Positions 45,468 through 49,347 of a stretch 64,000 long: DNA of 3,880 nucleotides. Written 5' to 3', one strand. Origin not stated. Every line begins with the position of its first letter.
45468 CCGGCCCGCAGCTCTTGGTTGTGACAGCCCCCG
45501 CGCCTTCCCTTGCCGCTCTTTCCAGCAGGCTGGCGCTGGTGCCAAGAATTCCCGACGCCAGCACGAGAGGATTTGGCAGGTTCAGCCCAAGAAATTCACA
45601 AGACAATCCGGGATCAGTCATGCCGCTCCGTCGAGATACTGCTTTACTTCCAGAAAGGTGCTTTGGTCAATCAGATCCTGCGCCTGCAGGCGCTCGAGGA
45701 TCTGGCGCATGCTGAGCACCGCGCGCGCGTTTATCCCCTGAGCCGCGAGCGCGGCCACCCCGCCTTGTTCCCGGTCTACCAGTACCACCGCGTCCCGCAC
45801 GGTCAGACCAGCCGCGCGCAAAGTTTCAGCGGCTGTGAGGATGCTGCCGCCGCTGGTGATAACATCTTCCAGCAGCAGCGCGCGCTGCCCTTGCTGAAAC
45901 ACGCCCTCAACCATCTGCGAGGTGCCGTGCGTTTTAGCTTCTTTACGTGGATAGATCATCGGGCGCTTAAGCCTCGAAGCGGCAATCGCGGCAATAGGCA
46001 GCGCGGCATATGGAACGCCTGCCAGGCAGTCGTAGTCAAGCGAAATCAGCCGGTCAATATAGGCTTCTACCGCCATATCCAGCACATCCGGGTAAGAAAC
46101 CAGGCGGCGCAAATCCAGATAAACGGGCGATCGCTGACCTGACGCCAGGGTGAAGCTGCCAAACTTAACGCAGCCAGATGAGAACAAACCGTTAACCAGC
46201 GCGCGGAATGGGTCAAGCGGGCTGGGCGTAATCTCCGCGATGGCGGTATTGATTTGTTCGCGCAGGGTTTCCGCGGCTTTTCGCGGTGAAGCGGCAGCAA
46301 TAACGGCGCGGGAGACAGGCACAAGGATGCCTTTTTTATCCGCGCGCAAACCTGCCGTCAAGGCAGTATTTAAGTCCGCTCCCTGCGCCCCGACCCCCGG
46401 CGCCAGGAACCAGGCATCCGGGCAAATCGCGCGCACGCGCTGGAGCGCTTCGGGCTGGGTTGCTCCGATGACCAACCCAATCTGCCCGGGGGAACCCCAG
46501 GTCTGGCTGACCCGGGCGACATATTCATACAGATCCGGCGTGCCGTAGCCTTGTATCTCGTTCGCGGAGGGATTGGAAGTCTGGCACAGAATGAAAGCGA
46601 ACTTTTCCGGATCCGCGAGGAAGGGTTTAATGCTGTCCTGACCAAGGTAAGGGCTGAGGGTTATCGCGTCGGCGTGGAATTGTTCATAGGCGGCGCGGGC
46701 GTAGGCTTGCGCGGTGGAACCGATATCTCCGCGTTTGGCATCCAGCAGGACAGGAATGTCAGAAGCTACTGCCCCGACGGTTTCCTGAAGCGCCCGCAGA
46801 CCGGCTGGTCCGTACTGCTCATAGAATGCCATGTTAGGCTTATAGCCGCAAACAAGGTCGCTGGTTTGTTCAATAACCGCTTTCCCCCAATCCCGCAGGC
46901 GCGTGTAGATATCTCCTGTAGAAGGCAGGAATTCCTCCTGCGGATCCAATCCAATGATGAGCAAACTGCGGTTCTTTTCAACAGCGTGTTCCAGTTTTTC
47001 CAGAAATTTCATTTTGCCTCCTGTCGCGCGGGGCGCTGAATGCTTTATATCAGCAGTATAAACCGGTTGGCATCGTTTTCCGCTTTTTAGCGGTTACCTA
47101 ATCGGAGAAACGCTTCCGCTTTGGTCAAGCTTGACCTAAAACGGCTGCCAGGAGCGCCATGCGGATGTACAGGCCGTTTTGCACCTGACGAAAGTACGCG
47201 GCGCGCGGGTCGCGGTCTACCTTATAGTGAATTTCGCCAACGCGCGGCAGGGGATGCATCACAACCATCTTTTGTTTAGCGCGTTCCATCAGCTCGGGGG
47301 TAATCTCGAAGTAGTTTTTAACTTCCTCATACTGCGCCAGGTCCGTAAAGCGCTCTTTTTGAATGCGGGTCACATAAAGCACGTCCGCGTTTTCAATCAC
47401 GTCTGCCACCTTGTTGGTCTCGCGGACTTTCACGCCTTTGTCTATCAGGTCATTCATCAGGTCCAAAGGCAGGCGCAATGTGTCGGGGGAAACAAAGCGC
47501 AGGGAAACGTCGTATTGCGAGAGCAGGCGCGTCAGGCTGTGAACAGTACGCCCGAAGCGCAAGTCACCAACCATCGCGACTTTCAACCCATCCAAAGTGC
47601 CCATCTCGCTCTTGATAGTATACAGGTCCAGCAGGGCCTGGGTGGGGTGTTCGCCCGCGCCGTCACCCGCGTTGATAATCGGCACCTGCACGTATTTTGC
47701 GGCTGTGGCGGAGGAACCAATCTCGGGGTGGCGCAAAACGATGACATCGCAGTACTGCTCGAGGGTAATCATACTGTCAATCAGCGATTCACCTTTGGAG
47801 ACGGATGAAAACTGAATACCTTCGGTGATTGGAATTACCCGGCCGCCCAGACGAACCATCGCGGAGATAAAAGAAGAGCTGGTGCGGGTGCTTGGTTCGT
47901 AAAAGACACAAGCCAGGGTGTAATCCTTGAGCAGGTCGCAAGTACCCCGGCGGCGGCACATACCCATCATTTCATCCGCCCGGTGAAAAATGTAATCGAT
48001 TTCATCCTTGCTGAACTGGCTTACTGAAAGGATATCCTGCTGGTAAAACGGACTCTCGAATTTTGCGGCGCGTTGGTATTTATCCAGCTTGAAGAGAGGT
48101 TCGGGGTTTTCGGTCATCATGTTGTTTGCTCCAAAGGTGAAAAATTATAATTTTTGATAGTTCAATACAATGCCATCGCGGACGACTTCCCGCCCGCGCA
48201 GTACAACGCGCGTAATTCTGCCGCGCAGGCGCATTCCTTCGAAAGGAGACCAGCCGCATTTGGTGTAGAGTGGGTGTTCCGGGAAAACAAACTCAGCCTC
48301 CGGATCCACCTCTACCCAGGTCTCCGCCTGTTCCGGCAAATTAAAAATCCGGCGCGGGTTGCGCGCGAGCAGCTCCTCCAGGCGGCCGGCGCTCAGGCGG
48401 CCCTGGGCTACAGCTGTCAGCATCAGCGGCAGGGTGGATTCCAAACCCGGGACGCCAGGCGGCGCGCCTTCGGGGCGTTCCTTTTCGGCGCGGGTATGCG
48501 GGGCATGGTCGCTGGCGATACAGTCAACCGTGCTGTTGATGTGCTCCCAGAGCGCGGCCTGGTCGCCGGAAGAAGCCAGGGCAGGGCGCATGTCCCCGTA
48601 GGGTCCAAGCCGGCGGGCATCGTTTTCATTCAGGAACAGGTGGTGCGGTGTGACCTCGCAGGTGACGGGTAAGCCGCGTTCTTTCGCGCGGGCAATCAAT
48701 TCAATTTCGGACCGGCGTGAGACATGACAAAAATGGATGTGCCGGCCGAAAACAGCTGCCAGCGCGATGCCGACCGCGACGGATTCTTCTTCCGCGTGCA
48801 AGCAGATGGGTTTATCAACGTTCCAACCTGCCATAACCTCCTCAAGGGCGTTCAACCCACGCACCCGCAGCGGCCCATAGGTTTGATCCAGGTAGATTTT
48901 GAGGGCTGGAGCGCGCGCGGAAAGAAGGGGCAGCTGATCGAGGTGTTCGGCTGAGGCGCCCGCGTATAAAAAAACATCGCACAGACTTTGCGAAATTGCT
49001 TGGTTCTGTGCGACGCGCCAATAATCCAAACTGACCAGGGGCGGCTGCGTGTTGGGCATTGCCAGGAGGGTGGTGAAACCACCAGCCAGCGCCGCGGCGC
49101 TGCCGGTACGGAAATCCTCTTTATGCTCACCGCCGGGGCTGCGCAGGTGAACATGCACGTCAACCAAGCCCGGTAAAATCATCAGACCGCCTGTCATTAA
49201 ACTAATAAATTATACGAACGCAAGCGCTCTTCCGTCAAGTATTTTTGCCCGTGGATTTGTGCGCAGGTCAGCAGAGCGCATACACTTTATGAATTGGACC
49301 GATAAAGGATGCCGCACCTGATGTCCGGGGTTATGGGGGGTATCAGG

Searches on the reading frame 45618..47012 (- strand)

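Call 102: search_protein_families(library=pfam, proteins=[window:45618-47012:-], max_evalue=1e-8)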
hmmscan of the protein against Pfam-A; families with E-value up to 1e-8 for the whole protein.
window:45618-47012:- (464 aa): 1 family
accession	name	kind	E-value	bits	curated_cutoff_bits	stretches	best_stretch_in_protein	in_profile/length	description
PF00215.30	OMPdecase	-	2.9e-30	106.2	27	1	17-249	2-220/221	Orotidine 5'-phosphate decarboxylase / HUMPS family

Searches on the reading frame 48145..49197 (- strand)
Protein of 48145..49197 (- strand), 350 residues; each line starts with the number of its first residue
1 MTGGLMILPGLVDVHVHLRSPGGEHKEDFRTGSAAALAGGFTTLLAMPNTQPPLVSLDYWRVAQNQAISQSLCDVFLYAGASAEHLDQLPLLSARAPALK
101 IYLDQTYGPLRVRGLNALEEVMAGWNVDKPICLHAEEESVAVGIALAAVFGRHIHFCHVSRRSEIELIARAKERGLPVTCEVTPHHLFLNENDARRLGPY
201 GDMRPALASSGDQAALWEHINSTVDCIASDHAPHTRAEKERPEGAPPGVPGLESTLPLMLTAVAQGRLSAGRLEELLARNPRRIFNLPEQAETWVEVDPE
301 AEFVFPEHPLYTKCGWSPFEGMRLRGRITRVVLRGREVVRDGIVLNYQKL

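Call 102: search_protein_families(library=pfam, proteins=[window:48145-49197:-], max_evalue=1e-8)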
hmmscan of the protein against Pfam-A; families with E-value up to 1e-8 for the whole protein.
window:48145-49197:- (350 aa): 1 family
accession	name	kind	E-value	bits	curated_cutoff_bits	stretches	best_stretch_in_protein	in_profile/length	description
PF01979.26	Amidohydro_1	-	4.1e-11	43.2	25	1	6-232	1-252/345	Amidohydrolase family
